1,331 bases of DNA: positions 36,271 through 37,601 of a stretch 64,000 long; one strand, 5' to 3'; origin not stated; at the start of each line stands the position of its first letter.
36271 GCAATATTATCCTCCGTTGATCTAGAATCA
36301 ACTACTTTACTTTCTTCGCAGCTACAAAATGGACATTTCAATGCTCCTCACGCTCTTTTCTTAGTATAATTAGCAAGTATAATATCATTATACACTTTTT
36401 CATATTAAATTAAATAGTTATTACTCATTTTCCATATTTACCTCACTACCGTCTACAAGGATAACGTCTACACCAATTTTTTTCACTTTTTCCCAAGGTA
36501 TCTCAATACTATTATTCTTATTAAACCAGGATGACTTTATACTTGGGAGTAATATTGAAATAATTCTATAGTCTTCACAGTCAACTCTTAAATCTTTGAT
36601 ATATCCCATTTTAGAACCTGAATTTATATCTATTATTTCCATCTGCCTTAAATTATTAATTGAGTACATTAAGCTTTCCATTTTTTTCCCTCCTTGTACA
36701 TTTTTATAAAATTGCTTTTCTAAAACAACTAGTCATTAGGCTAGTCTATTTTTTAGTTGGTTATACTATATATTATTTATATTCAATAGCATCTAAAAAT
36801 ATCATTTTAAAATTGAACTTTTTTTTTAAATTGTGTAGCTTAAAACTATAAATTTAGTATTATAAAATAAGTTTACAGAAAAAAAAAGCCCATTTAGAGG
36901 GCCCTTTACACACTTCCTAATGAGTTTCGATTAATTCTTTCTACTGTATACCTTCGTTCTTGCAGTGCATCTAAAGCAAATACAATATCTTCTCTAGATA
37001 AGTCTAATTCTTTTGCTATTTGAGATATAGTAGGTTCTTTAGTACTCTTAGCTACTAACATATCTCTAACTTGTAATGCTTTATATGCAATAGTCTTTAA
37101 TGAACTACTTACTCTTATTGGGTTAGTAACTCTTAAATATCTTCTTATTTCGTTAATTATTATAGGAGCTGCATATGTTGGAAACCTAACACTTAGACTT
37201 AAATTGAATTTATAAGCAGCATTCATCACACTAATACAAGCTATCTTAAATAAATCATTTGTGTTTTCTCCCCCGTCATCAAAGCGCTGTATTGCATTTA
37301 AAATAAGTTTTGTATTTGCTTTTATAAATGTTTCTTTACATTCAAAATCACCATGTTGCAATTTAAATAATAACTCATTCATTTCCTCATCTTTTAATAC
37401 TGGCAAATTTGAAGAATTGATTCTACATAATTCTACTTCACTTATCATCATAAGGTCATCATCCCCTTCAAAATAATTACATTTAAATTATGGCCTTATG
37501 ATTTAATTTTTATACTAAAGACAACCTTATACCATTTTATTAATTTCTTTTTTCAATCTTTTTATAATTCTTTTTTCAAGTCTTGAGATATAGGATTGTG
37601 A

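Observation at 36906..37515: Gene at the sigG position encodes a sigma factor without region 4, yet looks maintained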

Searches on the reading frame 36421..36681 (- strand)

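Call 79: search_protein_families(library=ncbifam, proteins=[window:36421-36681:-], max_evalue=0.00001)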
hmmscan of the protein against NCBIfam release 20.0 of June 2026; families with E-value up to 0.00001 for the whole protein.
window:36421-36681:- (86 aa): 1 family
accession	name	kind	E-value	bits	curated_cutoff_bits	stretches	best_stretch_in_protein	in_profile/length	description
TIGR02888.1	spore_YlmC_YmxH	subfamily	1e-21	76.9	44.2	1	8-77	2-75/76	YlmC/YmxH family sporulation protein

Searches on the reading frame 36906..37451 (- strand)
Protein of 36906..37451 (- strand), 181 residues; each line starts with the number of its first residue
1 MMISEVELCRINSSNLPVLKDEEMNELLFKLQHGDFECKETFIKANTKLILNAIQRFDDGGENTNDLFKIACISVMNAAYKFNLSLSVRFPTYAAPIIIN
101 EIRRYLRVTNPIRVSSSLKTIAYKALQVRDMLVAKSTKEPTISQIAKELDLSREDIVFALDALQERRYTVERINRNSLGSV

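Call 3: search_protein_families(library=pfam, proteins=[window:36906-37451:-], max_evalue=0.1)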
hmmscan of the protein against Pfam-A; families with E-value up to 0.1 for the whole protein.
window:36906-37451:- (181 aa): 4 families
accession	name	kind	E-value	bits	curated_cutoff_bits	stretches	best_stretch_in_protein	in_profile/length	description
PF04542.20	Sigma70_r2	-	6.1e-09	36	24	1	43-107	2-66/71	Sigma-70 region 2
PF04539.22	Sigma70_r3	-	0.0036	17.8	25.3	1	124-162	5-43/78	Sigma-70 region 3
PF08279.18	HTH_11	-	0.048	14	25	1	135-171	12-47/55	HTH domain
PF01853.24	MOZ_SAS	-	0.084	13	32.2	0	109-165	113-173/180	MOZ/SAS family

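Call 4: search_protein_families(library=ncbifam, proteins=[window:36906-37451:-], max_evalue=0.1)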
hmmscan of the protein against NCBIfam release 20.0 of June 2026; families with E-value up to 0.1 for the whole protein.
window:36906-37451:- (181 aa): 47 families (the best 25 are shown)
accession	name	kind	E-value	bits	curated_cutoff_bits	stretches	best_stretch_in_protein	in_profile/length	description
NF006071.0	PRK08215.1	equivalog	2.9e-63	213.9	372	1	1-171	1-171/258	RNA polymerase sporulation sigma factor SigG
TIGR02850.1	spore_sigG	equivalog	3.8e-63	213.3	457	1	5-173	2-170/254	RNA polymerase sporulation sigma factor SigG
NF004052.0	PRK05572.1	subfamily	1.4e-40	139.4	311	1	15-176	10-171/252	SigF/SigG family RNA polymerase sporulation sigma factor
TIGR02885.1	spore_sigF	equivalog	5.7e-39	134.3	321.45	1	29-176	3-150/231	RNA polymerase sporulation sigma factor SigF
TIGR02980.1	SigBFG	subfamily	2.8e-33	115.5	234.35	1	37-171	3-136/227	SigB/SigF/SigG family RNA polymerase sigma factor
TIGR02941.1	Sigma_B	equivalog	3.1e-18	66.2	315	1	20-167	11-160/255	RNA polymerase sigma factor SigB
TIGR02835.1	spore_sigmaE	equivalog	1.9e-16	60.2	348.6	1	17-168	32-184/234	RNA polymerase sporulation sigma factor SigE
NF005514.0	PRK07122.1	subfamily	6.3e-16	58.3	372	1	48-162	51-166/264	RNA polymerase sigma factor SigF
NF004471.0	PRK05803.1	subfamily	3.3e-15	56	252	1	18-168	31-182/235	RNA polymerase sporulation sigma factor SigK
NF006158.0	PRK08301.1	equivalog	9.1e-15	54.8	339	1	17-168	39-191/241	RNA polymerase sporulation sigma factor SigE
TIGR02846.1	spore_sigmaK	equivalog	1.5e-14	54.1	298.65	1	18-166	29-178/227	RNA polymerase sporulation sigma factor SigK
TIGR02394.1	rpoS_proteo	equivalog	7.5e-13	48.6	378.7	1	15-165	24-174/285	RNA polymerase sigma factor RpoS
NF005644.0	PRK07408.1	subfamily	1e-12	48.2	261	1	31-155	21-147/258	RNA polymerase sigma factor SigF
TIGR02937.1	sigma70-ECF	superfamily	1e-12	48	42.9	1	40-113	4-81/165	sigma-70 family RNA polymerase sigma factor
NF006666.0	PRK09210.1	equivalog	2e-12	47.1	572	1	15-162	110-258/370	RNA polymerase sigma factor RpoD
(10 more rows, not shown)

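Call 14: find_related_loci(query=window:36906-37451:-, collection=genome_contigs, flank=3000)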
Query window:36906-37451:- (181 aa) in genome_contigs; peptide patterns used: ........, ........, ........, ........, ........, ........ (x = any residue, [..] = any of these).
599 stretches matched a pattern (row limit reached: there are more); 417 encode a relative of the query (tblastn E <= 1e-3); the best 80 are kept; 80 distinct loci.
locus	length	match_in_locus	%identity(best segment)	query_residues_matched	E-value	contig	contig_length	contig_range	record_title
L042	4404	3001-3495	70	1-165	6e-73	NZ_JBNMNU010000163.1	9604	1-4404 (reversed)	MAG: Clostridium sp. isolate 3300053697_61 Ga0535652_0009840, whole genome shotgun sequence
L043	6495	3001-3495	61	1-165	1e-65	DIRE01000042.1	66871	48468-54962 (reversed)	MAG TPA_asm: Clostridiaceae bacterium UBA5444 UBA5444_contig_3314, whole genome shotgun sequence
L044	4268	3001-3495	59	1-165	1e-63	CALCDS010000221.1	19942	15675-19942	MAG TPA_asm: uncultured Clostridiaceae bacterium isolate SRR1561995_bin.132_CONCOCT_v1.1_MAG genome assembly, contig: ER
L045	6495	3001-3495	58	1-165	1e-62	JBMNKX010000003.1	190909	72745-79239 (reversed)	MAG: Bacillota bacterium isolate SBF912LR0HQ0172 contig_36411, whole genome shotgun sequence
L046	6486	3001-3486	59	4-165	6e-62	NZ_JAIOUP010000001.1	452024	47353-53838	Schnuerera sp. xch1 NODE_1_length_452024_cov_227.503712, whole genome shotgun sequence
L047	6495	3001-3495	57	1-165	1e-61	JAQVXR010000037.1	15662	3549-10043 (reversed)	MAG: Desulfitobacteriaceae bacterium isolate STF2_130 NODE_10041_length_15662_cov_7.455552_Sandtown_F2, whole genome sho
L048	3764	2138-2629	58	2-165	2e-61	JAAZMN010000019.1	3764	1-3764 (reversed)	MAG: Bacillota bacterium isolate AS23ysBPME_69 19221_AS23, whole genome shotgun sequence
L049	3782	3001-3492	57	2-165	1e-60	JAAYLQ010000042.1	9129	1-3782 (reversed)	MAG: Bacillota bacterium isolate AS15tlH2ME_94 14377_AS15, whole genome shotgun sequence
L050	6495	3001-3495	56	1-165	2e-60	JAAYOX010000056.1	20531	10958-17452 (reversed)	MAG: Clostridia bacterium isolate AS22ysBPME_114 25135_AS22, whole genome shotgun sequence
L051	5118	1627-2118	57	2-165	2e-60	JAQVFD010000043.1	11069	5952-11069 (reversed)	MAG: Clostridiaceae bacterium isolate STE_150 NODE_14915_length_11069_cov_3.026869_Sandtown_E, whole genome shotgun sequ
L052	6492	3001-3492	55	2-165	6e-60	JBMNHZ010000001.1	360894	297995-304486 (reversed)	MAG: Lutisporaceae bacterium isolate SBF912LR0HQ0046 contig_12830, whole genome shotgun sequence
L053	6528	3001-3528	54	2-177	5e-60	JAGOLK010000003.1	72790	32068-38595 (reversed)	MAG: Clostridia bacterium isolate Go_SlDig_bin_83 Go_SlDig_831_length_72790_cov_47.824766, whole genome shotgun sequence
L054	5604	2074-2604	54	1-177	4e-60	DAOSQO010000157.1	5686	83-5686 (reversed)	MAG TPA_asm: Bacillota bacterium isolate AMR_MDS_2291 NODE_12928_length_5686_cov_5.106908, whole genome shotgun sequence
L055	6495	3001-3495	55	1-165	5e-60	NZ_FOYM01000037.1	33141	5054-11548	Desulfoscipio geothermicus DSM 3669, whole genome shotgun sequence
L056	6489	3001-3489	56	3-165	6e-60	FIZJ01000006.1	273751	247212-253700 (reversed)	uncultured Clostridia bacterium genome assembly, contig: 270, whole genome shotgun sequence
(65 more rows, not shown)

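Call 20: find_homologous_proteins(query=window:36906-37451:-, max_evalue=1e-20)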
Query window:36906-37451:- (181 aa): 6559 proteins with E <= 1e-20 among 6754 candidates; the best 120 are listed.
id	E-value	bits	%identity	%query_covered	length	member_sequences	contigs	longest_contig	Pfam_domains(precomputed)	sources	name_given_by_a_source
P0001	4.5e-110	383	100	100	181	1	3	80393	PF04542.21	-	-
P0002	7.4e-88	311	90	91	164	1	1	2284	PF04542.21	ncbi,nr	ncbi:MAG: sporulation sigma factor SigG [Clostridiaceae bacterium]|nr:sporulation sigma factor SigG 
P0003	8.1e-84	297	84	92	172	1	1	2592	PF04542.21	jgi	jgi:RNA polymerase sporulation-specific sigma factor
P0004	7.2e-69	249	73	91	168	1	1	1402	PF04542.21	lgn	-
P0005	1.3e-63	232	70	91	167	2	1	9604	PF04542.21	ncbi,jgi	ncbi:MAG: RNA polymerase sporulation-specific sigma factor [Clostridium sp.]|jgi:RNA polymerase spor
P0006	1.5e-63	232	68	91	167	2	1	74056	PF04542.21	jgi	jgi:RNA polymerase sporulation-specific sigma factor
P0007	4.1e-63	230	65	91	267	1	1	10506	PF04545.23,PF04542.21,PF04539.23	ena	-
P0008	1.1e-62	229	67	90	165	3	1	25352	PF04542.21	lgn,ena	-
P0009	7.5e-62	226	68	90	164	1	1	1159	PF04542.21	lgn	-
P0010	3.8e-61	224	62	96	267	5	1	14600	PF04545.23,PF04542.21,PF08281.19,PF04539.23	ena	-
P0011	7.2e-61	223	62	91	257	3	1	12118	PF04545.23,PF04542.21,PF08281.19,PF04539.23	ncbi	ncbi:RNA polymerase sporulation sigma factor SigG [Clostridium sp.]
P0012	1.1e-60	222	61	91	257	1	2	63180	PF04545.23,PF04542.21,PF08281.19,PF04539.23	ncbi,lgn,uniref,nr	ncbi:RNA polymerase sporulation sigma factor SigG [Clostridium bowmanii]|uniref:RNA polymerase sporu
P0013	2.5e-60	221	62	91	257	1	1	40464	PF04545.23,PF04542.21,PF08281.19,PF04539.23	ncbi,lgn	ncbi:MAG: RNA polymerase sporulation sigma factor SigG [Clostridium sp.]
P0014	3.8e-60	220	62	91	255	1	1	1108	PF04545.23,PF04542.21,PF04539.23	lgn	-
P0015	7.7e-60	219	61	91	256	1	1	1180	PF04545.23,PF04542.21,PF08281.19,PF04539.23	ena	-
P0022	7.4e-59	216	64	92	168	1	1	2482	PF04542.21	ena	-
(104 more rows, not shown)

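Call 25: find_encoding_contigs(protein=P0002, flank=2500, max_places=1)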
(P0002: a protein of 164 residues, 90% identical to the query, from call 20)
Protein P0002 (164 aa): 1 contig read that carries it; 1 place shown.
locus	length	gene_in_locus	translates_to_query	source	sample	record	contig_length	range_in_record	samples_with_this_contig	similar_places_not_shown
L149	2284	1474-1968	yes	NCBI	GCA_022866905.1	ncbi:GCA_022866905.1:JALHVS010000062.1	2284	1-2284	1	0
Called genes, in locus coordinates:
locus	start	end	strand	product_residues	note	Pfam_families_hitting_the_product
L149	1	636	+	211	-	PF03419:Peptidase_U4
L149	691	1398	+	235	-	PF04542:Sigma70_r2, PF04545:Sigma70_r4, PF01381:HTH_3 (weak)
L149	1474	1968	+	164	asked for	PF04542:Sigma70_r2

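Call 26: find_encoding_contigs(protein=P0003, flank=2500, max_places=1)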
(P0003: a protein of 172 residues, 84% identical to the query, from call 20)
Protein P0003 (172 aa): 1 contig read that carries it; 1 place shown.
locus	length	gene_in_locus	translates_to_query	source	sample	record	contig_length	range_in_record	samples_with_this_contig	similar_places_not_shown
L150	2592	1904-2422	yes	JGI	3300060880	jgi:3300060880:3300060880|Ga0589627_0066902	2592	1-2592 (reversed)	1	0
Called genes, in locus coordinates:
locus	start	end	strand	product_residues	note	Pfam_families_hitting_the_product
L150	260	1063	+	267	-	PF03419:Peptidase_U4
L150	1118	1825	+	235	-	PF04542:Sigma70_r2, PF04545:Sigma70_r4, PF01381:HTH_3 (weak)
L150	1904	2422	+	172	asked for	PF04542:Sigma70_r2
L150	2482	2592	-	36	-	?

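Call 27: find_encoding_contigs(protein=P0004, flank=2500, max_places=1)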
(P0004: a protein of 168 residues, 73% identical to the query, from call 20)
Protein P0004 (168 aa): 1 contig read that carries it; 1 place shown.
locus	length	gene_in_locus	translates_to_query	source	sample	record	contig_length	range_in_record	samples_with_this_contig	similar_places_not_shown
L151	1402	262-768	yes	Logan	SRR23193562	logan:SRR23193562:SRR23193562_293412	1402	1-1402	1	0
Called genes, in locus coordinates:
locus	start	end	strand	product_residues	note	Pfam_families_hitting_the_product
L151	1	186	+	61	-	?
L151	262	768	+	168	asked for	PF04542:Sigma70_r2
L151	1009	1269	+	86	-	PF05239:PRC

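Call 28: find_encoding_contigs(protein=P0006, flank=2500, max_places=1)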
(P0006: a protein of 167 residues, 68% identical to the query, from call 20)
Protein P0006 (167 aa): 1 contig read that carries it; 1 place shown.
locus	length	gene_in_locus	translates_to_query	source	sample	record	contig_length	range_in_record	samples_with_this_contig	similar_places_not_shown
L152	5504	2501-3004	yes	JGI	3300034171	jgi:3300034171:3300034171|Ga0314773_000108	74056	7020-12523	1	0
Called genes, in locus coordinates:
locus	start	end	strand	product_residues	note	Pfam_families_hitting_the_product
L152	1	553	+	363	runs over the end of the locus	PF00091:Tubulin, PF12327:FtsZ_C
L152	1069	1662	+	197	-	PF03419:Peptidase_U4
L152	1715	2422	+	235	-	PF04542:Sigma70_r2, PF04545:Sigma70_r4, PF01381:HTH_3 (weak)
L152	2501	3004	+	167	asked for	PF04542:Sigma70_r2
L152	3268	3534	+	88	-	PF05239:PRC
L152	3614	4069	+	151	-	PF22811:Zn_ribbon_NrdR, PF03477:ATP-cone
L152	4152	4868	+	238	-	PF02578:Cu-oxidase_4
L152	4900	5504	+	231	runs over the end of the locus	PF00072:Response_reg, PF00486:Trans_reg_C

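Call 29: find_encoding_contigs(protein=P0008, flank=2500, max_places=1)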
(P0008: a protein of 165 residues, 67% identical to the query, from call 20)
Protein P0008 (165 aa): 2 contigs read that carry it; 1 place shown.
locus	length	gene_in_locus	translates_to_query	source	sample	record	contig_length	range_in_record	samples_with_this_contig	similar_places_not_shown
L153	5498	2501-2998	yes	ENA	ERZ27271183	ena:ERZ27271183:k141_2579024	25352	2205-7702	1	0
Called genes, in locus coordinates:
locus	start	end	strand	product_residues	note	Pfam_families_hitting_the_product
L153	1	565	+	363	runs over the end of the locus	PF00091:Tubulin, PF12327:FtsZ_C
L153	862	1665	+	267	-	PF03419:Peptidase_U4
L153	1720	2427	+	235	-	PF04542:Sigma70_r2, PF04545:Sigma70_r4, PF01381:HTH_3 (weak)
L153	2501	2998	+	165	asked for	PF04542:Sigma70_r2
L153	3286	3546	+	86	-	PF05239:PRC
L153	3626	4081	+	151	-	PF22811:Zn_ribbon_NrdR, PF03477:ATP-cone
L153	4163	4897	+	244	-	PF02578:Cu-oxidase_4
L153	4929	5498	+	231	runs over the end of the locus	PF00072:Response_reg, PF00486:Trans_reg_C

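Call 30: find_encoding_contigs(protein=P0009, flank=2500, max_places=1)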
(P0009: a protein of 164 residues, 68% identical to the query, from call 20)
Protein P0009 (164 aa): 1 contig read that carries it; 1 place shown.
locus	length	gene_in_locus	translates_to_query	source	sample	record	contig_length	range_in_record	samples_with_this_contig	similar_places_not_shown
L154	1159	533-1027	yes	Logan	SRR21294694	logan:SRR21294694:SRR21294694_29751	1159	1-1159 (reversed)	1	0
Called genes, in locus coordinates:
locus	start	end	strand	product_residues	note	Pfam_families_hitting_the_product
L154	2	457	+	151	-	?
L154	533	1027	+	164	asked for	PF04542:Sigma70_r2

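Call 31: find_encoding_contigs(protein=P0022, flank=2500, max_places=1)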
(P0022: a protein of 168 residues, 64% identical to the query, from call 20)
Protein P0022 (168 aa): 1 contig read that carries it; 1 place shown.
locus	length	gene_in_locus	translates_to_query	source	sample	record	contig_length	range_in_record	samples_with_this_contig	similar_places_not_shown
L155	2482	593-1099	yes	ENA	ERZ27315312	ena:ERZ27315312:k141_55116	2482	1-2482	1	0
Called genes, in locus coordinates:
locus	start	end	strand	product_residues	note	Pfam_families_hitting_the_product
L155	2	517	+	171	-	?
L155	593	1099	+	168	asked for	PF04542:Sigma70_r2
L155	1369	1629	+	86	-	PF05239:PRC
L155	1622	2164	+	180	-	PF22811:Zn_ribbon_NrdR, PF03477:ATP-cone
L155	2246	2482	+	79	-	?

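Call 32: find_encoding_contigs(protein=P0007, flank=2500, max_places=1)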
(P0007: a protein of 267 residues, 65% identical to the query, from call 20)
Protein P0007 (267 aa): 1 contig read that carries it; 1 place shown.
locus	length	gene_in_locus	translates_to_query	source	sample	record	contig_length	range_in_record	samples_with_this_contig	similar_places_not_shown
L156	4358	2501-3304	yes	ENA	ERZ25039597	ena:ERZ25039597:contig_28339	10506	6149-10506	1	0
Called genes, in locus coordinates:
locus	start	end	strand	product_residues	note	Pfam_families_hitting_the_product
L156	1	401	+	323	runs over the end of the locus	PF00091:Tubulin, PF12327:FtsZ_C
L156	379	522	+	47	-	-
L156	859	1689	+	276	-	PF03419:Peptidase_U4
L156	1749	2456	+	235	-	PF04542:Sigma70_r2, PF04545:Sigma70_r4, PF01381:HTH_3 (weak)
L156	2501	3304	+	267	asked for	PF04542:Sigma70_r2, PF04539:Sigma70_r3 (weak), PF04545:Sigma70_r4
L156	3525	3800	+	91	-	PF05239:PRC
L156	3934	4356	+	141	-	?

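Call 33: find_encoding_contigs(protein=P0010, flank=2500, max_places=1)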
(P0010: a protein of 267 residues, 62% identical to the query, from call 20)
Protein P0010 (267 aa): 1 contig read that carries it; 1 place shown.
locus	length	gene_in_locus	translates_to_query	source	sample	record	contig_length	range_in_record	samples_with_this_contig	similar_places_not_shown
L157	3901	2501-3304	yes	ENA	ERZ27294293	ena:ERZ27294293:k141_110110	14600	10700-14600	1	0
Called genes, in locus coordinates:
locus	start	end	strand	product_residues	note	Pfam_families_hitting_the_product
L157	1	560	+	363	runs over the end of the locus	PF00091:Tubulin, PF12327:FtsZ_C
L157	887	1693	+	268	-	PF03419:Peptidase_U4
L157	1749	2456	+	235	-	PF04542:Sigma70_r2, PF04545:Sigma70_r4, PF01381:HTH_3 (weak)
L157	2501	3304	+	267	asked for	PF04542:Sigma70_r2, PF04539:Sigma70_r3 (faint), PF08281:Sigma70_r4_2 (faint), PF04545:Sigma70_r4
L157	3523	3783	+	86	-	PF05239:PRC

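Call 63: search_solved_structures(query=window:36906-37451:-, max_evalue=0.00001, show_alignments=1)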
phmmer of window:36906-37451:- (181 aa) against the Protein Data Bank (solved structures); distinct sequences matched with E-value up to 0.00001: 22.
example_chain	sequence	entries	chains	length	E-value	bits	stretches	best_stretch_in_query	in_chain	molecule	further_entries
1l0o_C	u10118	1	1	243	3.2e-32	115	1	18-164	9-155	sigma factor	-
8x6g_H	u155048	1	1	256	1.3e-15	61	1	20-164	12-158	RNA polymerase sigma factor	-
7l7b_F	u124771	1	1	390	3.4e-10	43.4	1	14-156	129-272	RNA polymerase sigma factor SigA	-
7ckq_F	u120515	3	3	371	1.1e-09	41.8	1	23-165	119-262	RNA polymerase sigma factor SigA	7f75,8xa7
8b3z_A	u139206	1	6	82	4.8e-09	39.7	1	33-113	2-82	RNA polymerase sigma factor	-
8vjl_B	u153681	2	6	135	1.2e-08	38.4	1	12-111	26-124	RNA polymerase sigma factor | RNA polymerase sigma-K factor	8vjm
8x6f_E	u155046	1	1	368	4.2e-08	36.6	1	18-165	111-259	RNA polymerase sigma factor SigA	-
8k60_F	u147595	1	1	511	2.6e-07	34.1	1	36-157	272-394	RNA polymerase principal sigma factor HrdB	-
7vpz_F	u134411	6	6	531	2.8e-07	33.9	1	36-157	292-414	RNA polymerase principal sigma factor HrdB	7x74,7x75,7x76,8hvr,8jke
7vpd_F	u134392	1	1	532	2.9e-07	33.9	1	36-157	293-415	RNA polymerase sigma factor SigA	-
8dy7_F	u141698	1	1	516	4.5e-07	33.3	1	36-157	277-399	RNA polymerase sigma factor SigA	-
8dy9_F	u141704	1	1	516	4.5e-07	33.3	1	36-157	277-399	RNA polymerase sigma factor SigA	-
7kif_F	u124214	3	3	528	6e-07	32.9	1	25-157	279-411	RNA polymerase sigma factor SigA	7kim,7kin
5uh5_F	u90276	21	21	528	6e-07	32.9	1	25-157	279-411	RNA polymerase sigma factor SigA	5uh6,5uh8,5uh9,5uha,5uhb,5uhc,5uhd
6bzo_F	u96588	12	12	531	6.1e-07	32.9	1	25-157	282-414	RNA polymerase sigma factor SigA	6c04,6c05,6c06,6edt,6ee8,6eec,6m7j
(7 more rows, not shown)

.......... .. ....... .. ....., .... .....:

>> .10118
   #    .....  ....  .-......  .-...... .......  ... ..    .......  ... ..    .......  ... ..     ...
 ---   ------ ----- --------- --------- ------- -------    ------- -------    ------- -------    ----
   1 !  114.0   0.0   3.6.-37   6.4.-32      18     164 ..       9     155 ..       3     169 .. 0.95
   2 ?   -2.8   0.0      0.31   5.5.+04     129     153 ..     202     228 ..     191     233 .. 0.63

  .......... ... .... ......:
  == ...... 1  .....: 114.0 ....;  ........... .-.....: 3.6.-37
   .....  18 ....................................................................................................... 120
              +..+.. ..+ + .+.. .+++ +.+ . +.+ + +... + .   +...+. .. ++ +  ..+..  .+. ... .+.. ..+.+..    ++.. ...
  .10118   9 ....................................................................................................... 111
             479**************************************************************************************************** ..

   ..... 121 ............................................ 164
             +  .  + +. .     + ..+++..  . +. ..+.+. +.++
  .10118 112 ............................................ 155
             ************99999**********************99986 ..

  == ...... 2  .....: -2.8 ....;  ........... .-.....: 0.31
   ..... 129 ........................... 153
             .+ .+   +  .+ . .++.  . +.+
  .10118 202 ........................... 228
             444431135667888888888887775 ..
